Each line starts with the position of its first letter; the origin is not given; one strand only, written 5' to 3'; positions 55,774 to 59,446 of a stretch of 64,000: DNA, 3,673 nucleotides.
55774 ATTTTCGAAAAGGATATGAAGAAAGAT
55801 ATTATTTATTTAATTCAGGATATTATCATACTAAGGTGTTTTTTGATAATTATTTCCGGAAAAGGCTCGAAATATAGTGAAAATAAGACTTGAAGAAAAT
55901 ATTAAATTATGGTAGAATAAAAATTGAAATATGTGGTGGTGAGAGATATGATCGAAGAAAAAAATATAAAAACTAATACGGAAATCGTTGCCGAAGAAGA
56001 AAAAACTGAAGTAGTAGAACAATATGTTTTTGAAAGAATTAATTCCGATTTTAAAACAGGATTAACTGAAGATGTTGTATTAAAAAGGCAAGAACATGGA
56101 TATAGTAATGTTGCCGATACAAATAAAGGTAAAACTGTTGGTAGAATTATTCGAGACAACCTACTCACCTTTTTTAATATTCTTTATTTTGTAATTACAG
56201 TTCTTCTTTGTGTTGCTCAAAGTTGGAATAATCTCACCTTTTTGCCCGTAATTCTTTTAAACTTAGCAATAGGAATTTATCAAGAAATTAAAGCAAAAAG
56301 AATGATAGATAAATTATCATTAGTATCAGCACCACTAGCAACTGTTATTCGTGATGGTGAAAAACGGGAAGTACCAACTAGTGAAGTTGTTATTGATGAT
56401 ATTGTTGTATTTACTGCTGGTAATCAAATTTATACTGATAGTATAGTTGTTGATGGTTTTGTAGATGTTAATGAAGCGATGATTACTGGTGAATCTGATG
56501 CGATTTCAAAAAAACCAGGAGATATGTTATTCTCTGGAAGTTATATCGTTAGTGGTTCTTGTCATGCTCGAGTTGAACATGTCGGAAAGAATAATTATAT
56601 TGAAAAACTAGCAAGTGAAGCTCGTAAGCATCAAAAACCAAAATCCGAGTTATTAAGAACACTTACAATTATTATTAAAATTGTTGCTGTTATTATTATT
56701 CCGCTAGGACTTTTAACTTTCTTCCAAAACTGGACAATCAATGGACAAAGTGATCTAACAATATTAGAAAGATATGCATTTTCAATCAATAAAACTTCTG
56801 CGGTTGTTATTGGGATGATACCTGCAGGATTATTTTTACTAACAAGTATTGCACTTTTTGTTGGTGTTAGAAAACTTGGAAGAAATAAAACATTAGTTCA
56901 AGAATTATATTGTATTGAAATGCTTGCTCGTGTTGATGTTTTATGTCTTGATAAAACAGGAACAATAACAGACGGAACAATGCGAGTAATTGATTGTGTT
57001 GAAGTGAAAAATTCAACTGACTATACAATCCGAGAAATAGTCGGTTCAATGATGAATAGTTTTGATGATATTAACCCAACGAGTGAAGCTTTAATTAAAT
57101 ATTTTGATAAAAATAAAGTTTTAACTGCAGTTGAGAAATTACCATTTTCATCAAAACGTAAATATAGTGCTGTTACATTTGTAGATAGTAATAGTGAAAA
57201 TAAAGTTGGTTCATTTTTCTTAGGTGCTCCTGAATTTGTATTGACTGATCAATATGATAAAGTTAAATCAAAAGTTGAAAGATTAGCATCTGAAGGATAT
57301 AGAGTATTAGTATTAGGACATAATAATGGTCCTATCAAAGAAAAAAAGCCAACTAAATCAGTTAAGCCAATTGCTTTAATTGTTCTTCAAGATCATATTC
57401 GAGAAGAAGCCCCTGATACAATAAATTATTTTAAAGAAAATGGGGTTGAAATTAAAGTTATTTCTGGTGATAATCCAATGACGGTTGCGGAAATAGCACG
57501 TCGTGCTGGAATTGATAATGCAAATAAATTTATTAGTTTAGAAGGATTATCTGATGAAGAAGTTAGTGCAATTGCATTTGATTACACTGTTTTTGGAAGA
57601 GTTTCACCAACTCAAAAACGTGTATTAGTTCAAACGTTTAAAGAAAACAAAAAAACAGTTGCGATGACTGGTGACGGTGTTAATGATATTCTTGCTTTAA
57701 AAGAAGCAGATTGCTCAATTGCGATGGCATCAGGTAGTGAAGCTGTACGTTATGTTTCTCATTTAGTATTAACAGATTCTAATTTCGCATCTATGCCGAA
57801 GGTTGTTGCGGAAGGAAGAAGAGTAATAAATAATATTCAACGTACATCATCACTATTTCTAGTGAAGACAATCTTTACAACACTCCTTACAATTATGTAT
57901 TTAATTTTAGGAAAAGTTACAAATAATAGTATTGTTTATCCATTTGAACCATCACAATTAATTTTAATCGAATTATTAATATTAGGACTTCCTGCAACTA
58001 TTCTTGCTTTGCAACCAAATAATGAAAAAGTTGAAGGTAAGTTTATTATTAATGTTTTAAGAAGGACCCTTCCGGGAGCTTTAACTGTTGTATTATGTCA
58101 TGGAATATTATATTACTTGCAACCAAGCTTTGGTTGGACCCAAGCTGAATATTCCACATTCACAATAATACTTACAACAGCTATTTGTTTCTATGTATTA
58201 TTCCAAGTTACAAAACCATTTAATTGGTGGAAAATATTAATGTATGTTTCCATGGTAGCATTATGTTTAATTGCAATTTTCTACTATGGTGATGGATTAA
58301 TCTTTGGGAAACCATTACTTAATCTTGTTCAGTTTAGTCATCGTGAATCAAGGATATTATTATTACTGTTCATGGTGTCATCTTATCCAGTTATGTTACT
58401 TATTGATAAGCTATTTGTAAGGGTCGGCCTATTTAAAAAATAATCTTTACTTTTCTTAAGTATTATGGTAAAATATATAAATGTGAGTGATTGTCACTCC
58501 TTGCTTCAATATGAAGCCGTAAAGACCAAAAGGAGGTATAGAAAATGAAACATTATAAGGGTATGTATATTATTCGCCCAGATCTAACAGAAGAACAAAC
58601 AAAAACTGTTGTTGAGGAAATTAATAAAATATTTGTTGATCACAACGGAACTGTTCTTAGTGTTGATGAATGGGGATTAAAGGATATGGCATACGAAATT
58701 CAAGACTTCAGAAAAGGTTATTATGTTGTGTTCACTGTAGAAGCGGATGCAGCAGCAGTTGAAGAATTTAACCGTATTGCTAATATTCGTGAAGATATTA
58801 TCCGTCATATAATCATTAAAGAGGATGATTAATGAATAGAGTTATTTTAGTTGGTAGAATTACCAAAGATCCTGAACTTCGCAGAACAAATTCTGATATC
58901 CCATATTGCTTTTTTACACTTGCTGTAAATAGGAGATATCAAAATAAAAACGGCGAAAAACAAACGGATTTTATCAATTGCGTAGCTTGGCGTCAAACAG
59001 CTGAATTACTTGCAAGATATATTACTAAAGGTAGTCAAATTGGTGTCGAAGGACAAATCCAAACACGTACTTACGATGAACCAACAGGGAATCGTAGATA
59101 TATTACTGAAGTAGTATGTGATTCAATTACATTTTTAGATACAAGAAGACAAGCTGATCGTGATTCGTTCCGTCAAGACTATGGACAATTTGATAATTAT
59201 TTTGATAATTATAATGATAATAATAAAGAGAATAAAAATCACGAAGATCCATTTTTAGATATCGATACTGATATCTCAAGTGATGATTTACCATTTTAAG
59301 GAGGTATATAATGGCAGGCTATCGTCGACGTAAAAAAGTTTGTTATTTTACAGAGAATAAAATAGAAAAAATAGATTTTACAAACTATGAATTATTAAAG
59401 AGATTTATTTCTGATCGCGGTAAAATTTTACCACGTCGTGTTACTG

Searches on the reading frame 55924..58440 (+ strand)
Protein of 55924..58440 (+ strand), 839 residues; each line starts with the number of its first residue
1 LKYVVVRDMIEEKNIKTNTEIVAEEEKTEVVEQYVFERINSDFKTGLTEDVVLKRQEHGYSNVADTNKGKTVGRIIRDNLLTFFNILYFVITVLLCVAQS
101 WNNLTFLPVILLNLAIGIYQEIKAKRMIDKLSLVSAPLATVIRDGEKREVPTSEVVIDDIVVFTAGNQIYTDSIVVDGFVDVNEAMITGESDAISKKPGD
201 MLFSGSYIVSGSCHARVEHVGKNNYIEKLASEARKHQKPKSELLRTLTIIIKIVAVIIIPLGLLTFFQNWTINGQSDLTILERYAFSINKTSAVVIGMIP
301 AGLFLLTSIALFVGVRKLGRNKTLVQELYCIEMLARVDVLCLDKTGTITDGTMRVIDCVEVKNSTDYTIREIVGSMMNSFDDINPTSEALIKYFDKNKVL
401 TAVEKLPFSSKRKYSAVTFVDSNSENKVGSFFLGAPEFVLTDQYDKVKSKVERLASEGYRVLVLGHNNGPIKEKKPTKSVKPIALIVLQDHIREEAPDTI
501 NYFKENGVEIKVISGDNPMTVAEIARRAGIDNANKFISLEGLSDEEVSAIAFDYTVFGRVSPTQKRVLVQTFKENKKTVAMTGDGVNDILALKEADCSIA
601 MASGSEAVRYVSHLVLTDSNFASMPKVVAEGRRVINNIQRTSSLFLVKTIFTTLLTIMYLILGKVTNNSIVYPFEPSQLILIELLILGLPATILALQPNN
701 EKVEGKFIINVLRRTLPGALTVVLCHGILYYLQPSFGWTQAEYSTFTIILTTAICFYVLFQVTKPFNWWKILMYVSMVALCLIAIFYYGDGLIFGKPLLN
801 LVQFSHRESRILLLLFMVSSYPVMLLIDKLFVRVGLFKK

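Call 49: search_protein_families(library=pfam, proteins=[window:55924-58440:+], max_evalue=0.0001)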
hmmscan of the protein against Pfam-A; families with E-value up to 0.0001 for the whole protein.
window:55924-58440:+ (839 aa): 3 families
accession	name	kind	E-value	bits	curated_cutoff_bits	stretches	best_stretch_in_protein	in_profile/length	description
PF00122.25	E1-E2_ATPase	-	6.3e-45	153.4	28.1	1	136-320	4-180/181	E1-E2 ATPase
PF00702.32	Hydrolase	-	1.5e-21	78.1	26.4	1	337-596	1-191/191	haloacid dehalogenase-like hydrolase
PF08282.18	Hydrolase_3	-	2.2e-06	28.1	20.9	0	568-620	195-247/255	haloacid dehalogenase-like hydrolase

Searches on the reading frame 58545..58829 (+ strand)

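Call 49: search_protein_families(library=pfam, proteins=[window:58545-58829:+], max_evalue=0.0001)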
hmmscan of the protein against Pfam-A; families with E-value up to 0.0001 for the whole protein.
window:58545-58829:+ (95 aa): 1 family
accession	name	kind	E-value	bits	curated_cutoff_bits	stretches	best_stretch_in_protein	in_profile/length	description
PF01250.22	Ribosomal_S6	-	1.5e-29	102.5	27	1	3-92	1-90/90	Ribosomal protein S6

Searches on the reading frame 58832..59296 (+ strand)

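Call 49: search_protein_families(library=pfam, proteins=[window:58832-59296:+], max_evalue=0.0001)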
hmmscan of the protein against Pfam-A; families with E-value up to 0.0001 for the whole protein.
window:58832-59296:+ (155 aa): 1 family
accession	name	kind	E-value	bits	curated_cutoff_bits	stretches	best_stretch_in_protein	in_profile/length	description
PF00436.31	SSB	-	9.4e-37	125.7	26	1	1-102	1-104/104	Single-strand binding protein family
